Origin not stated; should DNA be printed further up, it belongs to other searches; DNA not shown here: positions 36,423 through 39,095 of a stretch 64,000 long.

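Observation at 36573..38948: T9SS-type C-terminal sorting domain on a beta-propeller protein: evidence for a Por/type IX secretion system in this high-GC organism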

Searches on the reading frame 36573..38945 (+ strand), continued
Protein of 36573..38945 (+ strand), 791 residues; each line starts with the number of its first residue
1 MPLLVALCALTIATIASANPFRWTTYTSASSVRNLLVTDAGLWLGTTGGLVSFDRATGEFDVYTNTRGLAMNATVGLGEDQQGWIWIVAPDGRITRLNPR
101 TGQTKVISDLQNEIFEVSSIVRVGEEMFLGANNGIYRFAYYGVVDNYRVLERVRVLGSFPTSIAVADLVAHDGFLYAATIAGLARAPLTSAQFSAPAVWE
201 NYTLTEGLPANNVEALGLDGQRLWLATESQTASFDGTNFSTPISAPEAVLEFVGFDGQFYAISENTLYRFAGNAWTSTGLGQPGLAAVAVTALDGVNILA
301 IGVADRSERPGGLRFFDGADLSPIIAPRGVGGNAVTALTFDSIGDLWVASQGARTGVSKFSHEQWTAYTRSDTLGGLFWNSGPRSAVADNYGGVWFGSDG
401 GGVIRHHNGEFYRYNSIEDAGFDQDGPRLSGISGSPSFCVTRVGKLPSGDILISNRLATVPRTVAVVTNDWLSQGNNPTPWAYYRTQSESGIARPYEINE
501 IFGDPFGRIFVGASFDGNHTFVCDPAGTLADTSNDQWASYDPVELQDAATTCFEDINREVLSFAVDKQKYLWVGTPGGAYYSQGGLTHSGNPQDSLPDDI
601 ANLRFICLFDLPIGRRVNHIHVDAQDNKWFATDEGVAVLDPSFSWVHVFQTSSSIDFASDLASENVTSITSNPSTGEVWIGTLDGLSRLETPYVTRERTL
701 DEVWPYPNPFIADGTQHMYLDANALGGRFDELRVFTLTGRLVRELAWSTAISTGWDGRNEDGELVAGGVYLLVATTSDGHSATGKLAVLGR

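Call 27: find_encoding_contigs(protein=P0030, flank=10000, max_places=1)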
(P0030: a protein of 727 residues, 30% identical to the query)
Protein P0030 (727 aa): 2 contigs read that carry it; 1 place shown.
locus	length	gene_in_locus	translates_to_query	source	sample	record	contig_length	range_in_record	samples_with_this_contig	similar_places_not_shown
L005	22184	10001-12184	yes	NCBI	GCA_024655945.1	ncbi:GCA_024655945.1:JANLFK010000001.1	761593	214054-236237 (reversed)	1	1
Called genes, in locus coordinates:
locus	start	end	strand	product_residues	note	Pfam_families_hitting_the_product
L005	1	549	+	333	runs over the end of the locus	PF01075:Glyco_transf_9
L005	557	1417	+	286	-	PF00535:Glycos_transf_2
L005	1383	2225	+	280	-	PF00535:Glycos_transf_2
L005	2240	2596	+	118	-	PF01740:STAS, PF13466:STAS_2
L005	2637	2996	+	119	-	PF09723:Zn_ribbon_8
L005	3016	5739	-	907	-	PF08471:Ribonuc_red_2_N, PF02867:Ribonuc_red_lgC, PF12637:TSCPD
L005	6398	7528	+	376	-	PF00383:dCMP_cyt_deam_1, PF14437:MafB19-deam, PF01872:RibD_C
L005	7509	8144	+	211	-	PF00677:Lum_binding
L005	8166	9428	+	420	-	PF00926:DHBP_synthase, PF00925:GTP_cyclohydro2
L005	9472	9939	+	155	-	PF00885:DMRL_synthase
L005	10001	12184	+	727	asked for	PF07494:Reg_prop (faint), PF21544:PorZ_N_b_propeller (weak)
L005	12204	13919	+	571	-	PF02463:SMC_N, PF13175:AAA_15 (weak), PF13476:AAA_23, PF13555:AAA_29 (weak)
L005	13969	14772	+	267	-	PF13428:TPR_14 (faint), PF13174:TPR_6 (faint), PF12895:ANAPC3, PF13432:TPR_16, PF14559:TPR_19 (weak), PF00515:TPR_1 (weak), PF07719:TPR_2 (weak), PF13181:TPR_8 (weak), +3 more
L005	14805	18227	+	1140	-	PF02811:PHP, PF07733:DNA_pol3_alpha, PF17657:DNA_pol3_finger, PF14579:HHH_6, PF01336:tRNA_anti-codon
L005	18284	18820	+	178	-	PF04893:Yip1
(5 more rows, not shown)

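Call 28: find_encoding_contigs(protein=P0035, flank=10000, max_places=1)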
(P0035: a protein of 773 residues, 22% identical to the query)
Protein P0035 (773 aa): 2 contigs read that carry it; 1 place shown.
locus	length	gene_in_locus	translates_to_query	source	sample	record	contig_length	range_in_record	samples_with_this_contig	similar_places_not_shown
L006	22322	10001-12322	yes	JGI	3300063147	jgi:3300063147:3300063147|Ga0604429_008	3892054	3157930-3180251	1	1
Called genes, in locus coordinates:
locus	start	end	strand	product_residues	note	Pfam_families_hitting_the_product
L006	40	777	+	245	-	PF02592:Vut_1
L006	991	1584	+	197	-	-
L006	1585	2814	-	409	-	PF00872:Transposase_mut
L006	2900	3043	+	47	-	-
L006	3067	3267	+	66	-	-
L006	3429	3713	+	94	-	-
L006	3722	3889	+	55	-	-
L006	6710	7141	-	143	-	-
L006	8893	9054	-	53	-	-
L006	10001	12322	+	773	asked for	PF21544:PorZ_N_b_propeller, PF07494:Reg_prop (weak)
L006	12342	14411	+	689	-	PF00535:Glycos_transf_2, PF10111:Glyco_tranf_2_2, PF13641:Glyco_tranf_2_3, PF13727:CoA_binding_3 (weak), PF02397:Bac_transf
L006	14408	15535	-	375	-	PF01702:TGT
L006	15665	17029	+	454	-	PF13727:CoA_binding_3, PF02397:Bac_transf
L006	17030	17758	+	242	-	PF00535:Glycos_transf_2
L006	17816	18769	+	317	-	PF03255:ACCA, PF01039:Carboxyl_trans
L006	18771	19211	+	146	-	PF13279:4HBT_2, PF03061:4HBT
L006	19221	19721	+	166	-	PF09858:DUF2085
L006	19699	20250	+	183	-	PF13858:DUF4199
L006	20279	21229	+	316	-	PF02517:Rce1-like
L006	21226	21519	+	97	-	-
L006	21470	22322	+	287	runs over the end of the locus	PF01148:CTP_transf_1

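Call 29: find_encoding_contigs(protein=P0015, flank=10000, max_places=1)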
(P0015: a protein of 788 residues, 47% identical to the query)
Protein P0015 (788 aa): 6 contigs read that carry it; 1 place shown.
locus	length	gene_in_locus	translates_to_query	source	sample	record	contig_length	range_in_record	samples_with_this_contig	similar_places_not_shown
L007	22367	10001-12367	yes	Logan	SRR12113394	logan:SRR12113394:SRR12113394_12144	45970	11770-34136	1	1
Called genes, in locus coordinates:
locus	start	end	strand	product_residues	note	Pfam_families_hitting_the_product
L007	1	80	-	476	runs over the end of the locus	-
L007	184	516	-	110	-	PF01909:NTP_transf_2, PF18765:Polbeta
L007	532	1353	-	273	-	PF01048:PNP_UDP_1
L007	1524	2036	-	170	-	PF05103:DivIVA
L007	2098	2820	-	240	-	PF01168:Ala_racemase_N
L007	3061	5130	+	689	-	PF23577:LysM_RLK (faint), PF01464:SLT, PF01476:LysM, PF22310:NMB0315_dom_I (faint), PF23446:LysM1_NFP_LYK (faint), PF23473:LysM3_LYK4_5 (faint), PF01476:LysM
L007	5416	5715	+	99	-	PF00216:Bac_DNA_binding, PF18291:HU-HIG (weak)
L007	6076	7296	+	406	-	PF13742:tRNA_anti_2, PF01336:tRNA_anti-codon, PF02601:Exonuc_VII_L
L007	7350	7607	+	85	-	PF02609:Exonuc_VII_S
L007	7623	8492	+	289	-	PF01513:NAD_kinase, PF20143:NAD_kinase_C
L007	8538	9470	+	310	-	PF13401:AAA_22 (faint), PF02881:SRP54_N, PF13604:AAA_30 (weak), PF00448:SRP54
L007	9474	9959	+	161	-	PF00885:DMRL_synthase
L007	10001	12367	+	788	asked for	PF07494:Reg_prop (faint)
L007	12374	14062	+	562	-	PF02463:SMC_N, PF13175:AAA_15 (weak), PF13476:AAA_23, PF13304:AAA_21 (faint)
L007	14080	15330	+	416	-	PF00275:EPSP_synthase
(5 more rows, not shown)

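Call 33: predict_structure(alignment_id=A1)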
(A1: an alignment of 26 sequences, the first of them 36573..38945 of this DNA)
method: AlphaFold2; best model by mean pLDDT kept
length: 791 residues; sequences in the alignment: 26
mean_pLDDT: 88.6   pTM: 0.84
mean pLDDT of the five models: 88.6, 87.9, 86.9, 85.3, 84.8
residues with pLDDT >= 90: 492; 70-90: 246; 50-70: 45; < 50: 8
segments of 3 or more residues with pLDDT < 50: 11-18
pLDDT, mean of each block of 10 residues (from residue 1): 60 47 90 93 95 92 91 93 94 93 90 87 95 95 90 95 96 97 97 95 95 95 94 95 93 94 95 91 91 92 90 93 91 93 94 91 90 81 94 95 93 91 90 84 95 92 92 89 85 85 93 94 82 83 81 83 94 94 80 58 82 92 93 94 87 83 95 89 94 66 83 86 73 87 86 85 89 82 87 57
secondary structure, 60 per line:
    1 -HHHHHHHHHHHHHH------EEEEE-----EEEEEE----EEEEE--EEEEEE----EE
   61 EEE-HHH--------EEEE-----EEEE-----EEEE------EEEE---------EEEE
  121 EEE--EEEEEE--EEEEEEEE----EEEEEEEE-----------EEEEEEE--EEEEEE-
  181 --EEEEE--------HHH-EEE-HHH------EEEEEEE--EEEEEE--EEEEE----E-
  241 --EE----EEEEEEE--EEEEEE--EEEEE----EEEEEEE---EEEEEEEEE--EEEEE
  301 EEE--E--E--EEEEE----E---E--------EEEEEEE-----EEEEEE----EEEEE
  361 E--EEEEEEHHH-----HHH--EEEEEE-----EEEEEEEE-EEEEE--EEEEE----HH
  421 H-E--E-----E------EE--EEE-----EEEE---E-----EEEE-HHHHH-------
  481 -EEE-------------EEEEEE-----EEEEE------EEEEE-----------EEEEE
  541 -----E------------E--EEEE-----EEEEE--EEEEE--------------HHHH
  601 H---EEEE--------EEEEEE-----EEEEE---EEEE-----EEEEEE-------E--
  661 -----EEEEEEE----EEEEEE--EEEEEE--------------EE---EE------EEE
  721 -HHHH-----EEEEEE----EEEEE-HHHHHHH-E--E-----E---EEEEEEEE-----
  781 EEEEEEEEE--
elements in order (helices of 4 or more, strands of 3 or more residues): H2-15 E22-26 E32-37 E42-46 E49-54 E59-63 E76-79 E85-88 E94-97 E104-107 E117-123 E126-131 E134-141 E146-153 E165-171 E174-179 E183-187 E200-202 E213-219 E222-227 E230-234 E249-255 E258-263 E266-270 E275-281 E285-293 E296-303 E312-316 E334-340 E346-351 E356-361 E364-369 E383-388 E394-401 E403-407 E410-414 E443-445 E451-454 E464-467 H469-473 E482-484 E498-503 E509-513 E520-524 E536-540 E562-565 E571-575 E578-582 H597-601 E605-608 E617-622 E628-632 E636-639 E645-650 E666-672 E677-682 E685-690 E718-720 H722-725 E731-736 E741-745 H747-753 E768-775 E781-789

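Call 36: fold_search(model_id=the predicted structure, library=pdb)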
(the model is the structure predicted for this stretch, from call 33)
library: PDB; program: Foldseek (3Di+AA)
matches with E <= 10: 1648; with E <= 0.001: 1153
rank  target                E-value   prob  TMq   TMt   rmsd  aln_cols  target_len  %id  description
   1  5m11                  4.7e-32  1.00  0.75  0.79   5.0       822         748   19  Structural and functional probing of PorZ, an essential bacterial surface component of the type-IX secretion system of h (released 2016-11-09)
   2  4a2l_F                7.3e-24  1.00  0.32  0.34  21.2       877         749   14  Structure of the periplasmic domain of the heparin and heparan sulphate sensing hybrid two component system BT4663 in  (released 2012-05-02)
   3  4a2l_D                7.3e-24  1.00  0.31  0.33  20.8       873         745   14  Structure of the periplasmic domain of the heparin and heparan sulphate sensing hybrid two component system BT4663 in  (released 2012-05-02)
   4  3ott_B                1.1e-23  1.00  0.32  0.34  20.3       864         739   15  Crystal Structure of the extracellular domain of the putative one component system BT4673 from B. thetaiotaomicron (released 2011-08-10)
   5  4a2l_B                1.3e-23  1.00  0.31  0.33  21.0       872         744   14  Structure of the periplasmic domain of the heparin and heparan sulphate sensing hybrid two component system BT4663 in  (released 2012-05-02)
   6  4a2l_C                2.0e-23  1.00  0.31  0.33  20.8       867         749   14  Structure of the periplasmic domain of the heparin and heparan sulphate sensing hybrid two component system BT4663 in  (released 2012-05-02)
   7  4a2m_B                2.1e-23  1.00  0.32  0.34  20.2       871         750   14  Structure of the periplasmic domain of the heparin and heparan sulphate sensing hybrid two component system BT4663 in  (released 2012-05-02)
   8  4a2m_C                4.1e-23  1.00  0.32  0.34  20.4       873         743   14  Structure of the periplasmic domain of the heparin and heparan sulphate sensing hybrid two component system BT4663 in  (released 2012-05-02)
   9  4a2m_A                4.3e-23  1.00  0.31  0.33  20.2       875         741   13  Structure of the periplasmic domain of the heparin and heparan sulphate sensing hybrid two component system BT4663 in  (released 2012-05-02)
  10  3va6_B                5.7e-23  1.00  0.32  0.34  20.2       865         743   16  Crystal Structure of the extracellular domain of the putative hybrid two component system BT4673 from B. thetaiotaomic (released 2012-06-13)
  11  4a2l_E                9.6e-23  1.00  0.31  0.33  21.1       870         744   14  Structure of the periplasmic domain of the heparin and heparan sulphate sensing hybrid two component system BT4663 in  (released 2012-05-02)
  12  4a2m_D                1.1e-22  1.00  0.31  0.33  20.0       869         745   14  Structure of the periplasmic domain of the heparin and heparan sulphate sensing hybrid two component system BT4663 in  (released 2012-05-02)
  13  4a2l_A                1.4e-22  1.00  0.32  0.33  21.2       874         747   14  Structure of the periplasmic domain of the heparin and heparan sulphate sensing hybrid two component system BT4663 in  (released 2012-05-02)
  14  3va6_A                1.7e-22  1.00  0.32  0.34  20.4       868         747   16  Crystal Structure of the extracellular domain of the putative hybrid two component system BT4673 from B. thetaiotaomic (released 2012-06-13)
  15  3ott_A                4.9e-22  1.00  0.32  0.34  20.9       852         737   16  Crystal Structure of the extracellular domain of the putative one component system BT4673 from B. thetaiotaomicron (released 2011-08-10)
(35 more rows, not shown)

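Call 42: find_encoding_contigs(protein=P0031, flank=10000, max_places=1)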
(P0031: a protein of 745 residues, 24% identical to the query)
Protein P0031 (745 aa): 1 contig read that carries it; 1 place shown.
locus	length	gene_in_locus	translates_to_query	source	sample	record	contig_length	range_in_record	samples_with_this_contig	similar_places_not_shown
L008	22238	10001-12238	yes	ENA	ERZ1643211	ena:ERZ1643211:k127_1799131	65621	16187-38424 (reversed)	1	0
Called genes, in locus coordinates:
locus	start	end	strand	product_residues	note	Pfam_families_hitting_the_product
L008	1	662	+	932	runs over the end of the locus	PF01624:MutS_I, PF05188:MutS_II, PF05192:MutS_III, PF05190:MutS_IV, PF00488:MutS_V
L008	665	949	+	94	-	PF14842:FliG_N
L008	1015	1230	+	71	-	-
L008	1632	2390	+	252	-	PF08032:SpoU_sub_bind, PF00588:SpoU_methylase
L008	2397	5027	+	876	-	PF19838:LptD_2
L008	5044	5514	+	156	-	PF02580:Tyr_Deacylase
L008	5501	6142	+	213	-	PF02545:Maf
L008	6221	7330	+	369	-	PF13413:HTH_25 (weak)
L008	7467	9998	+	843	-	PF17764:PriA_3primeBD, PF00270:DEAD, PF04851:ResIII, PF18319:Zn_ribbon_PriA (weak), PF00271:Helicase_C, PF18074:PriA_C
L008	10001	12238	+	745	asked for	PF07494:Reg_prop (faint), PF21544:PorZ_N_b_propeller (faint), PF23748:Beta-prop_LRRK2 (faint)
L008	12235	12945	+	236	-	PF13709:DUF4159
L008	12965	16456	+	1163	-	-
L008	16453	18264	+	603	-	PF09976:TPR_21 (faint), PF13428:TPR_14 (faint), PF14559:TPR_19 (weak), PF13424:TPR_12 (faint), PF07719:TPR_2 (faint), PF13174:TPR_6 (faint), PF13432:TPR_16 (weak)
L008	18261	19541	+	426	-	-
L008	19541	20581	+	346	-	PF20030:bpMoxR, PF00004:AAA (weak), PF07726:AAA_3, PF07728:AAA_5, PF17863:AAA_lid_2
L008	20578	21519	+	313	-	PF01882:DUF58, PF05762:VWA_CoxE (weak), PF13519:VWA_2 (weak)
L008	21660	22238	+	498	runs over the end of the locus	PF19295:SufBD_N, PF01458:SUFBD_core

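Call 43: find_encoding_contigs(protein=P0033, flank=10000, max_places=1)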
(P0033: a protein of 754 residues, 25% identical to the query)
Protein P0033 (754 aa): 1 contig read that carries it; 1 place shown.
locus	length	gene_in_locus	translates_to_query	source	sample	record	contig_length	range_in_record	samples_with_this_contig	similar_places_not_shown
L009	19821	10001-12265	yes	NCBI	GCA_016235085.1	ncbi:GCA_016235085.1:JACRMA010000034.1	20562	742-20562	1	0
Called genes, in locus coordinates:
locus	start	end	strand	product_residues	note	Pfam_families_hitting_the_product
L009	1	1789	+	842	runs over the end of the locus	PF00133:tRNA-synt_1, PF09334:tRNA-synt_1g, PF13603:tRNA-synt_1_2 (weak), PF00133:tRNA-synt_1, PF08264:Anticodon_1, PF10458:Val_tRNA-synt_C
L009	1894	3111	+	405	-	-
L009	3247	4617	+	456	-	PF13431:TPR_17 (faint), PF13428:TPR_14 (faint), PF00515:TPR_1 (faint), PF07719:TPR_2 (faint), PF12895:ANAPC3 (faint), PF13371:TPR_9 (faint), PF13414:TPR_11 (faint), PF14559:TPR_19 (weak), +3 more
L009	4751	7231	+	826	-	PF17764:PriA_3primeBD, PF04851:ResIII, PF00270:DEAD, PF00271:Helicase_C (faint), PF18319:Zn_ribbon_PriA (weak), PF18074:PriA_C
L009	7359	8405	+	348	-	PF00586:AIRS, PF02769:AIRS_C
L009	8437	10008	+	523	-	PF20154:LNT_N, PF00795:CN_hydrolase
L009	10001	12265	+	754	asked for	PF07494:Reg_prop (faint)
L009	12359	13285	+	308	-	PF13480:Acetyltransf_6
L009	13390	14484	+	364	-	PF13477:Glyco_trans_4_2, PF13579:Glyco_trans_4_4 (weak), PF00534:Glycos_transf_1, PF13692:Glyco_trans_1_4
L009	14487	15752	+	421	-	PF13439:Glyco_transf_4, PF13579:Glyco_trans_4_4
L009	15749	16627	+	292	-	PF00535:Glycos_transf_2, PF13641:Glyco_tranf_2_3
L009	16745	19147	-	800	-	PF01364:Peptidase_C25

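Call 44: search_protein_families(library=ncbifam, proteins=[L009:16745-19144:-, L008:12965-16453:+], max_evalue=1)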
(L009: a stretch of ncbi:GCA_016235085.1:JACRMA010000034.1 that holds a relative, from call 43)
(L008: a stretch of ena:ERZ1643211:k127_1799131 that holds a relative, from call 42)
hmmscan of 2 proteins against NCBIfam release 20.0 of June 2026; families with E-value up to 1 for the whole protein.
L009:16745-19144:- (799 aa): 6 families
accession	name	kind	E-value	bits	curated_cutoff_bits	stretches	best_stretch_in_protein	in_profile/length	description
NF033707.1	T9SS_sortase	equivalog_domain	4e-19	67.8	420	3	220-375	367-523/1095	type IX secretion system sortase PorU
TIGR04183.1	Por_Secre_tail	domain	6.1e-07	29.3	23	1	717-796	3-70/72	T9SS type A sorting domain-containing protein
NF052323.1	T9SSA_dep_M6i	equivalog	0.00014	19.9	600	1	715-784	960-1024/1043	T9SS-dependent M6-like inactivated metalloprotease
NF052324.1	PorU_rel_Nterm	equivalog_domain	0.0017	16.6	450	1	516-577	676-731/879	putative type IX secretion system sortase PorU2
NF038113.1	T9SSA_dep_M36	equivalog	0.12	10.4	885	1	714-796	794-867/869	T9SS-dependent M36 family metallopeptidase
NF005176.1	PRK06655.1-1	equivalog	0.16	11.9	230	1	734-783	97-146/197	flagellar hook assembly protein FlgD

L008:12965-16453:+ (1163 aa): 1 family
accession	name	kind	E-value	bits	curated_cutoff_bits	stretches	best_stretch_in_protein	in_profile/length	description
NF047706.1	LIC12611_phage_tail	subfamily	0.97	8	480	0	747-810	20-84/628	LIC12611 family phage tail protein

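Call 46: list_cluster_members(proteins=[window:36573-38945:+])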
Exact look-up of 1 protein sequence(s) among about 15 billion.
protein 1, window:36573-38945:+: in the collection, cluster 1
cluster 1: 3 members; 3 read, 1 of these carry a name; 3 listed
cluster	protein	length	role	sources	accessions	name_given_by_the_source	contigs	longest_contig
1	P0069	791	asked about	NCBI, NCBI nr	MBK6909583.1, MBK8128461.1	MAG: hypothetical protein IPK53_05770 [bacterium] | hypothetical protein [bacterium]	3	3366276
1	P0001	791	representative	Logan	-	-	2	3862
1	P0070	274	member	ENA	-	-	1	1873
